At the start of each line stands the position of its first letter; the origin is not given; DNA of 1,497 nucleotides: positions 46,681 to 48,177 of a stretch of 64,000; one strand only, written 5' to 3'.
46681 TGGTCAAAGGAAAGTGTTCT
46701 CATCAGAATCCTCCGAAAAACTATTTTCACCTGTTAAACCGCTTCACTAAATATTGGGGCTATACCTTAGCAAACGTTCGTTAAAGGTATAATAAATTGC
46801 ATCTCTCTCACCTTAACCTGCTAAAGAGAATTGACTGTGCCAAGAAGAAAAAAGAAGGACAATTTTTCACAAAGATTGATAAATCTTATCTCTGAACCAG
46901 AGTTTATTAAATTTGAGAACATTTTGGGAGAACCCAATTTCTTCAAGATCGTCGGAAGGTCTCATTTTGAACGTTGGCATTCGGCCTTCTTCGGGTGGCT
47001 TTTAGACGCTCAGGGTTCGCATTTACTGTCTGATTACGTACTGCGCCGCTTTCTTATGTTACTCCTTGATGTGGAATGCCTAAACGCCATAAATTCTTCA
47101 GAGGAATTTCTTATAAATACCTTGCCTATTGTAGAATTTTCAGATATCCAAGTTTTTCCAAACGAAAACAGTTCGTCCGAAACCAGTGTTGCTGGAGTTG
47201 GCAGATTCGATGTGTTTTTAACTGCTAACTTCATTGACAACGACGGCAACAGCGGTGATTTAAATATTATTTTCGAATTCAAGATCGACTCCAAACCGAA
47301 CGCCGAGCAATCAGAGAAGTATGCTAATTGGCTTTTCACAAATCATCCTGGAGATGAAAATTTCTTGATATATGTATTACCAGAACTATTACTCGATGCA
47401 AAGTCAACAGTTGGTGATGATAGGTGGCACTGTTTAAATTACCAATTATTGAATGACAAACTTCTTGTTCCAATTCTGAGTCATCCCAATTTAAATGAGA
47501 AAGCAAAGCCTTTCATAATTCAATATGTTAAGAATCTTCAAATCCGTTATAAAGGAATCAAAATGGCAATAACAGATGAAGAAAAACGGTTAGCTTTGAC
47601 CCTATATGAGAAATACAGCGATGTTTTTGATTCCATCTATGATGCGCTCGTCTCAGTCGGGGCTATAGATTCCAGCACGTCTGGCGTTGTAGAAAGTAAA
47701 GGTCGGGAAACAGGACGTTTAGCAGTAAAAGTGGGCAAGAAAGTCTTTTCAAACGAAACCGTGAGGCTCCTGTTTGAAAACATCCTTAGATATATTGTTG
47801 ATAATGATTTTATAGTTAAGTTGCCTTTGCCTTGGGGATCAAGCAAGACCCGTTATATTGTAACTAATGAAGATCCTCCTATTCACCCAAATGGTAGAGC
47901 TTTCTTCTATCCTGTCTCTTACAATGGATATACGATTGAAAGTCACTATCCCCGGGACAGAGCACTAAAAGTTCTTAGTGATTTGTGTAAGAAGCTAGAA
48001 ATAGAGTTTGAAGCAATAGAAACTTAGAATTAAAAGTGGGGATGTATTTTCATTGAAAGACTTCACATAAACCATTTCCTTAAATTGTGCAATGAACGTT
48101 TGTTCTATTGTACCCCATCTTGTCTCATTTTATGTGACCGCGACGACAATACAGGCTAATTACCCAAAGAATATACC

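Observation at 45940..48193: AT-rich two-gene island: head-to-head PD-(D/E)xK nuclease-like genes with no adjacent methyltransferase - candidate uncharacterised defence module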

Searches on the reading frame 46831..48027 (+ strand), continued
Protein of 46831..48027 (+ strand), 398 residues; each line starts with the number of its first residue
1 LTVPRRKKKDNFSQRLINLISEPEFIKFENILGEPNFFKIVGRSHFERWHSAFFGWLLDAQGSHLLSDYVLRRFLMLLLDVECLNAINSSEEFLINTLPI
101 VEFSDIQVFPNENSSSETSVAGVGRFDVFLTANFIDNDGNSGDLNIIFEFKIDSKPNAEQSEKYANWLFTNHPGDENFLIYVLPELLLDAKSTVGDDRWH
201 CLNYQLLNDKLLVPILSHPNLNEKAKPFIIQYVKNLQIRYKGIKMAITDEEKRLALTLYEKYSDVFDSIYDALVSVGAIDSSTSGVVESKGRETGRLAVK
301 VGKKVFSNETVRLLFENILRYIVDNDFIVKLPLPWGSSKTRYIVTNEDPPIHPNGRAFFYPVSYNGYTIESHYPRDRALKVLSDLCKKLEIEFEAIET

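Call 29: find_related_loci(query=A2, collection=metagenome_contigs, flank=5000)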
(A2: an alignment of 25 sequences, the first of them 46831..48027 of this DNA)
Query A2 (398 aa) in metagenome_contigs; peptide patterns used: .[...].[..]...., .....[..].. (x = any residue, [..] = any of these).
207 stretches matched a pattern; 124 encode a relative of the query (tblastn E <= 1e-3); the best 80 are kept; 80 distinct loci.
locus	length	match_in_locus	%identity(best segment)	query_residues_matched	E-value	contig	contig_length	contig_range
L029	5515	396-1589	76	1-398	0e+0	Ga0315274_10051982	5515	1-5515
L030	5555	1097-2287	73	2-398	0e+0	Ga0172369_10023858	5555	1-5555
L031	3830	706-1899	74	1-398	0e+0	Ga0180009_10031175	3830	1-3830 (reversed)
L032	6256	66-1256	73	2-398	0e+0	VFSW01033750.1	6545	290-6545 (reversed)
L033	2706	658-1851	74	1-398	0e+0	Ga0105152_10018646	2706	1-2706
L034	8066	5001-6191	73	2-398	0e+0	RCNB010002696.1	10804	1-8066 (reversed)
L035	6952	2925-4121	74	1-398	0e+0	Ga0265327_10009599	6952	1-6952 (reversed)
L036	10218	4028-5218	73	2-398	0e+0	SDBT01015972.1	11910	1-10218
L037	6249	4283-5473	74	2-398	0e+0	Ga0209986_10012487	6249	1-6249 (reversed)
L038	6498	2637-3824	70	3-398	0e+0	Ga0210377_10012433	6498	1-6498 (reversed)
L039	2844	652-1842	72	2-398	0e+0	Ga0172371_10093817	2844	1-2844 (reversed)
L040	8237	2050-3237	70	3-398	0e+0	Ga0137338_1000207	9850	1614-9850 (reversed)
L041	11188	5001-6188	70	3-398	0e+0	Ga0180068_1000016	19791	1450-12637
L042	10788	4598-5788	70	2-398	0e+0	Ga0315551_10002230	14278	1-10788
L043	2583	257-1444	70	3-398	0e+0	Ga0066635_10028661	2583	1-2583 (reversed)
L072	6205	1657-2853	61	1-398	4e-169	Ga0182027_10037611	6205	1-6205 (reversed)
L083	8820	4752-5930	60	5-397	3e-166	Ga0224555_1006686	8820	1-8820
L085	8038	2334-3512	59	5-397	8e-166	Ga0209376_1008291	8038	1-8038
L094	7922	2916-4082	61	8-397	8e-163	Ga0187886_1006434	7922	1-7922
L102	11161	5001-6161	57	11-397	6e-157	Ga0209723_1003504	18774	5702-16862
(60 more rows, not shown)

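Call 38: search_protein_families(library=pfam, proteins=[L008:3194-3409:+, L014:6079-6300:+, L008:1250-2017:+], max_evalue=1)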
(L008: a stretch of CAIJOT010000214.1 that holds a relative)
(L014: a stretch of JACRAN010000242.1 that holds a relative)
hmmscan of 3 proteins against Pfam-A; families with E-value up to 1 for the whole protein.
L008:3194-3409:+ (71 aa): 3 families
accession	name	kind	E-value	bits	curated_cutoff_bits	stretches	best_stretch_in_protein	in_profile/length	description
PF08339.15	RTX_C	-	0.084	13.5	30.2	1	4-49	19-65/132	RTX C-terminal domain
PF10921.13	DUF2710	-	0.09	13.6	29.6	1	8-65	39-97/104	Protein of unknown function (DUF2710)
PF17833.7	pre-PUA_NIP7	-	0.15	12.8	23.1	1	30-51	2-25/80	NIP7/UPF0113, pre-PUA domain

L014:6079-6300:+ (73 aa): 2 families
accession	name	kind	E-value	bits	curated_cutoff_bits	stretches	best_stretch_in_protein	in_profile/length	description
PF06064.16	Gam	-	0.027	15.2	25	1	5-46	42-83/98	Host-nuclease inhibitor protein Gam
PF19923.4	DUF6386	-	0.033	14.3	25.9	1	18-70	5-56/145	Family of unknown function (DUF6386)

L008:1250-2017:+ (255 aa): 2 families
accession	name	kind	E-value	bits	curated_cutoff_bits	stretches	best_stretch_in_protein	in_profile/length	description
PF01555.25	N6_N4_Mtase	-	3.5e-18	66.8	26.7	1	26-224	2-180/221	DNA methylase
PF07669.17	Eco57I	-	0.16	12.5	25.3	1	20-72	65-131/171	Eco57I restriction-modification methylase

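Call 45: predict_structure(alignment_id=A3)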
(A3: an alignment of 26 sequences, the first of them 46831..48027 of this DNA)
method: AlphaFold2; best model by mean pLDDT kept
length: 398 residues; sequences in the alignment: 26
mean_pLDDT: 72.2   pTM: 0.52
mean pLDDT of the five models: 72.2, 71.1, 69.1, 67.8, 67.2
residues with pLDDT >= 90: 119; 70-90: 133; 50-70: 37; < 50: 109
segments of 3 or more residues with pLDDT < 50: 1-47, 111-119, 243-295
pLDDT, mean of each block of 10 residues (from residue 1): 36 44 34 33 43 76 74 90 86 83 79 42 72 87 92 84 93 92 93 95 91 84 69 70 45 44 45 43 35 56 84 90 94 86 91 83 92 82 93 83
secondary structure, 60 per line:
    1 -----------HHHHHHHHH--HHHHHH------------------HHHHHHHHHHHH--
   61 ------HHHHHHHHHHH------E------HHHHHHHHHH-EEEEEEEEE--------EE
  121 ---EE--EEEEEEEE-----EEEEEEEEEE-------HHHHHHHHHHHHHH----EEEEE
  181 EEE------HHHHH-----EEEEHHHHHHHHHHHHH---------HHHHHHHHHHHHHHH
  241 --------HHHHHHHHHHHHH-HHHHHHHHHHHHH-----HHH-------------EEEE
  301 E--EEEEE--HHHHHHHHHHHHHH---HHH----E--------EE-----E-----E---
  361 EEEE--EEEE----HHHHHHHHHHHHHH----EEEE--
elements in order: H12-20 H23-28 H47-58 H67-77 H91-100 E102-110 E128-135 E141-150 H158-171 E176-183 H190-194 E200-203 H204-216 H226-240 H249-261 H263-275 E297-301 E304-308 H311-324 E361-364 E367-370 H375-388 E393-396

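Call 64: search_protein_families(library=pfam, proteins=[L094:1902-2864:+, L085:1603-2316:+, L083:4171-4734:+, L072:1123-1653:+, L072:889-1113:+, L072:2857-3129:-, L072:3218-3892:+, L094:4089-4808:+, L102:3834-4973:+, L102:6481-7323:+], max_evalue=0.1)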
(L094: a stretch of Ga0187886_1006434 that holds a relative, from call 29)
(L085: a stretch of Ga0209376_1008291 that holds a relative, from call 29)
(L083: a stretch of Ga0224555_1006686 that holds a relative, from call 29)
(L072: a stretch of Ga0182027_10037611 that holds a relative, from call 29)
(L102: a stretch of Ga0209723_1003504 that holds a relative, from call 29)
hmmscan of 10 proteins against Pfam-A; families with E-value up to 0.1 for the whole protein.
L094:1902-2864:+ (320 aa): 0 families

L085:1603-2316:+ (237 aa): 3 families
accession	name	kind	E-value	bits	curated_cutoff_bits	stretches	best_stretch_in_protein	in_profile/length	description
PF25201.1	nSTAND6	-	0.032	14.7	27.7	0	162-211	48-96/148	Novel STAND NTPase 6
PF04675.19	DNA_ligase_A_N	-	0.033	14.8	24.6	0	168-203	54-92/174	DNA ligase N terminus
PF24293.1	TPR_Edg1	-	0.094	12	27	0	160-216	305-360/397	Edg1, TPR repeats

L083:4171-4734:+ (187 aa): 0 families

L072:1123-1653:+ (176 aa): 1 family
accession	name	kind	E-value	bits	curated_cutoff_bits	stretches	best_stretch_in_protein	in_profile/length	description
PF11093.13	Mitochondr_Som1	-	0.087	13.3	23.3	0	36-58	65-87/90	Mitochondrial export protein Som1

L072:889-1113:+ (74 aa): 0 families

L072:2857-3129:- (90 aa): 0 families

L072:3218-3892:+ (224 aa): 3 families
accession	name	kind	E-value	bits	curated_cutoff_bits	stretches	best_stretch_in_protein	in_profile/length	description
PF01555.25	N6_N4_Mtase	-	2.3e-25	90.3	26.7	1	5-170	70-220/221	DNA methylase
PF03602.21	Cons_hypoth95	-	0.00032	20.9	24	1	134-171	44-82/182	Conserved hypothetical protein 95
PF02086.21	MethyltransfD12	-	0.0086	16.3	22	1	135-175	24-64/253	D12 class N6 adenine-specific DNA methyltransferase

L094:4089-4808:+ (239 aa): 2 families
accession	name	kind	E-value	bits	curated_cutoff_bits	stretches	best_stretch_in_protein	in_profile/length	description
PF01555.25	N6_N4_Mtase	-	3.2e-28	99.6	26.7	1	13-186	64-220/221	DNA methylase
PF03602.21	Cons_hypoth95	-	0.0016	18.6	24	1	149-206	43-101/182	Conserved hypothetical protein 95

L102:3834-4973:+ (379 aa): 4 families
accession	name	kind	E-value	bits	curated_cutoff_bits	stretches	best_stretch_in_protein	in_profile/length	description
PF01170.24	UPF0020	-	3.4e-14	53.5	22.3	1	104-164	9-68/197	RMKL-like, methyltransferase domain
PF01555.25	N6_N4_Mtase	-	9.6e-13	49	26.7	2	99-155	159-213/221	DNA methylase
PF03602.21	Cons_hypoth95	-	0.0054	16.8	24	1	122-182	40-100/182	Conserved hypothetical protein 95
PF02384.22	N6_Mtase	-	0.025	14.4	20.4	0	110-141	33-64/311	N-6 DNA Methylase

L102:6481-7323:+ (280 aa): 6 families
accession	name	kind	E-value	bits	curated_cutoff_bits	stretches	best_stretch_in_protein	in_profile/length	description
PF01555.25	N6_N4_Mtase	-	2.8e-35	122.7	26.7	1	2-181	40-221/221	DNA methylase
PF01170.24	UPF0020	-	0.0012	19.1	22.3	1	139-180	26-67/197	RMKL-like, methyltransferase domain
PF13649.12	Methyltransf_25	-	0.016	16.3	27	1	145-192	1-50/97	Methyltransferase domain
PF02086.21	MethyltransfD12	-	0.019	15.2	22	1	141-219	20-88/253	D12 class N6 adenine-specific DNA methyltransferase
PF13847.12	Methyltransf_31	-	0.03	14.5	27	1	140-206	2-65/145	Methyltransferase domain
PF09445.16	Methyltransf_15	-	0.061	13.3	22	0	144-183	3-42/165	RNA cap guanine-N2 methyltransferase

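Call 70: find_related_loci(query=A3, collection=viral_contigs, flank=6000)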
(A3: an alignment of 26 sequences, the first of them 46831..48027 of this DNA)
Query A3 (398 aa) in viral_contigs; peptide patterns used: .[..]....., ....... (x = any residue, [..] = any of these).
53 stretches matched a pattern, but none encodes a relative of the query by tblastn (E <= 1e-3).

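Call 83: search_protein_families(library=padloc, proteins=[L008:3194-3409:+, L014:6079-6300:+, L094:1902-2864:+, L085:1603-2316:+], max_evalue=0.01)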
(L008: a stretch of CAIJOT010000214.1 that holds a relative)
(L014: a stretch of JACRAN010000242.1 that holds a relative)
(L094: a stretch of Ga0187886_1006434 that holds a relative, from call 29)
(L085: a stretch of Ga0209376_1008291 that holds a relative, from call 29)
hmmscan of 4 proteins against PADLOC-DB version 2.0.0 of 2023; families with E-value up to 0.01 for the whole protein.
L008:3194-3409:+ (71 aa): 0 families

L014:6079-6300:+ (73 aa): 1 family
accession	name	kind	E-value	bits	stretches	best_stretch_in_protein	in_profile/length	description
PDLC04683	PDC-M49B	-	0.0027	16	1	26-66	25-70/135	-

L094:1902-2864:+ (320 aa): 0 families

L085:1603-2316:+ (237 aa): 0 families

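Call 86: search_dna_similar(query=window:46837-48027:+, collection=plasmids, mode=protein, max_rows=15)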
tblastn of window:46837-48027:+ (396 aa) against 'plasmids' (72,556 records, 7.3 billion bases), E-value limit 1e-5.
No match.

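Call 87: search_dna_similar(query=window:46837-48027:+, collection=phages, mode=protein, max_rows=10)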
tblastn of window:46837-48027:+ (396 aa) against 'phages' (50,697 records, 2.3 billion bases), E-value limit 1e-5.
No match.

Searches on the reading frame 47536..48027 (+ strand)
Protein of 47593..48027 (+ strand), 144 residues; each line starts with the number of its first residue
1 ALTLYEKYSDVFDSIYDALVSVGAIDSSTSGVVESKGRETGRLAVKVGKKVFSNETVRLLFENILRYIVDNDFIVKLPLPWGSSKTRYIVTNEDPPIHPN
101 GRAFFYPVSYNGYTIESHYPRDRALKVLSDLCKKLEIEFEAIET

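Call 38: search_protein_families(library=pfam, proteins=[window:47593-48027:+], max_evalue=1)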
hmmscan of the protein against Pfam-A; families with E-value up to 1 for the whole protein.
window:47593-48027:+ (144 aa): 1 family
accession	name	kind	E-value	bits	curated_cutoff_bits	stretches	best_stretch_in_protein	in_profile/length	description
PF20306.3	Sp-DndD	-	0.12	12.9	27.2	1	124-143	2-21/51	Small protein found in certain Dnd DNA modification systems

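Call 54: search_solved_structures(query=A4, max_evalue=10, show_alignments=2)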
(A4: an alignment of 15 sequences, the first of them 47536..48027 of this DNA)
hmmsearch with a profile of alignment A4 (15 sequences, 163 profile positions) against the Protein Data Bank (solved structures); distinct sequences matched with E-value up to 10: 2.
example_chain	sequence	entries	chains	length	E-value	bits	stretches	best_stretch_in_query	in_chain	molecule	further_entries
5ok8_A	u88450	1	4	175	0.13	15.7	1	21-77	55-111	LPP20 lipoprotein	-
7yxv_A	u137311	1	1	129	0.67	13.4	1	69-137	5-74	Anthranilate synthase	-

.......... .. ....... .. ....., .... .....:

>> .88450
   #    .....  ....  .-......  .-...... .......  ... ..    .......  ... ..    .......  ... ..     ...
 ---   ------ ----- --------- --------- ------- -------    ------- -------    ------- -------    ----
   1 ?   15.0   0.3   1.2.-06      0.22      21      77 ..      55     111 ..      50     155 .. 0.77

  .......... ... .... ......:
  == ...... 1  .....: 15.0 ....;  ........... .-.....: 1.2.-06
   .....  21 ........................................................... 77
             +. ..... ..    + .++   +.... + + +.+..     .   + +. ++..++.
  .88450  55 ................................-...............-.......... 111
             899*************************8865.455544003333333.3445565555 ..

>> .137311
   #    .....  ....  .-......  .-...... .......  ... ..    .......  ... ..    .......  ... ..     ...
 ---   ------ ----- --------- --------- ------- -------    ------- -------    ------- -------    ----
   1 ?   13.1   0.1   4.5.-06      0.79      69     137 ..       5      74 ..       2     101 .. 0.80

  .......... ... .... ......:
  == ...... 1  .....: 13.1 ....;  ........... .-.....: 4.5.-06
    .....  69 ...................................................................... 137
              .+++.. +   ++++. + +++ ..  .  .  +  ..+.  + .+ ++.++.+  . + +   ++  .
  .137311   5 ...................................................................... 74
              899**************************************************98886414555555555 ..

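Call 60: predict_structure(alignment_id=A4)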
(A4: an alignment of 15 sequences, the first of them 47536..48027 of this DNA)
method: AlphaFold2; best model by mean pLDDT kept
length: 163 residues; sequences in the alignment: 15
mean_pLDDT: 76.2   pTM: 0.65
mean pLDDT of the five models: 76.2, 74.2, 67.4, 65.2, 60.3
residues with pLDDT >= 90: 54; 70-90: 47; 50-70: 42; < 50: 20
segments of 3 or more residues with pLDDT < 50: 1-5, 7-10, 47-57
pLDDT, mean of each block of 10 residues (from residue 1): 46 65 63 63 53 47 90 88 95 89 78 86 87 87 89 93 74
secondary structure, 60 per line:
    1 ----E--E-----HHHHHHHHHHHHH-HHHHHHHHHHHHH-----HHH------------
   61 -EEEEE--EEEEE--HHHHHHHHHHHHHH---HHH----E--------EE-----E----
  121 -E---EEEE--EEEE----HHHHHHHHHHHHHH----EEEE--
elements in order: H14-26 H28-40 E62-66 E69-73 H76-89 E126-129 E132-135 H140-153 E158-161

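Call 72: fold_search(model_id=the predicted structure, library=pdb)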
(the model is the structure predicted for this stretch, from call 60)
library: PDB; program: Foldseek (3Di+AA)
matches with E <= 10: 184; with E <= 0.001: 0
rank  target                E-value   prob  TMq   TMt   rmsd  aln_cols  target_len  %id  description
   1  9iuz_B                1.0e+00  0.11  0.18  0.07  10.5        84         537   15  Constitutively active mutant(Y276H) of Arabidopsis phytochrome B(phyB) in complex with phytochrome-interacting factor  (released 2024-10-02)
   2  4czd_B                1.0e+00  0.08  0.20  0.21  12.1       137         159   13  Sirohaem decarboxylase AhbA/B - an enzyme with structural homology to the Lrp/AsnC transcription factor family that is (released 2014-06-11)
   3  2ia0_B                1.1e+00  0.06  0.19  0.20  14.2       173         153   13  Transcriptional Regulatory Protein PF0864 From Pyrococcus Furiosus a Member of the ASNC Family (PF0864) (released 2006-10-31)
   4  3c2w_E                1.1e+00  0.03  0.16  0.09  19.0       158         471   13  Crystal structure of the photosensory core domain of P. aeruginosa bacteriophytochrome PaBphP in the Pfr state (released 2008-09-23)
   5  9xph_D                1.5e+00  0.05  0.15  0.10  12.3        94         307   15  The structure of baseplate central region of phage phikz (released 2026-02-11)
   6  3c2w_A                1.6e+00  0.04  0.12  0.07  10.0        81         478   16  Crystal structure of the photosensory core domain of P. aeruginosa bacteriophytochrome PaBphP in the Pfr state (released 2008-09-23)
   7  1lrr_A                1.7e+00  0.23  0.32  0.42   4.0        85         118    9  CRYSTAL STRUCTURE OF E. COLI SEQA COMPLEXED WITH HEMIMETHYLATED DNA (released 2002-12-11)
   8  3fmt_A                1.7e+00  0.07  0.27  0.27  15.3       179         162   11  Crystal structure of SeqA bound to DNA (released 2009-04-28)
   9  3fmt_B                1.9e+00  0.28  0.35  0.36   3.7        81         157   11  Crystal structure of SeqA bound to DNA (released 2009-04-28)
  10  8zuy_A                2.0e+00  0.06  0.11  0.04  18.9        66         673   17  Structure of M695D-hPCC (released 2025-11-19)
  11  4ueb_A                2.0e+00  0.02  0.17  0.17  13.0       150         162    9  Complex of D. melanogaster eIF4E with a designed 4E-binding protein (Form II) (released 2015-02-25)
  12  3dfe_A                2.2e+00  0.05  0.17  0.28  10.3       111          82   12  Crystal structure of a Putative Pii-Like Signaling Protein (YP_323533.1) from ANABAENA VARIABILIS ATCC 29413 at 2.35 A (released 2008-08-05)
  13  9rcc_A                2.4e+00  0.01  0.13  0.08  16.6       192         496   14  PrPfr hybrid state of the Pseudomonas aeruginosa bacteriophytochrome / PaBphP (released 2025-09-03)
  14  9irk_A                2.5e+00  0.07  0.18  0.06  10.4        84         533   18  Cryo-EM structure of PhyB(Y276H,1-908)-PIF6beta complex (released 2025-06-04)
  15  8yb4_B                2.7e+00  0.06  0.17  0.06  10.2        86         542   19  Pfr conformer of Arabidopsis thaliana phytochrome B in complex with phytochrome-interacting factor 6 (released 2024-10-02)
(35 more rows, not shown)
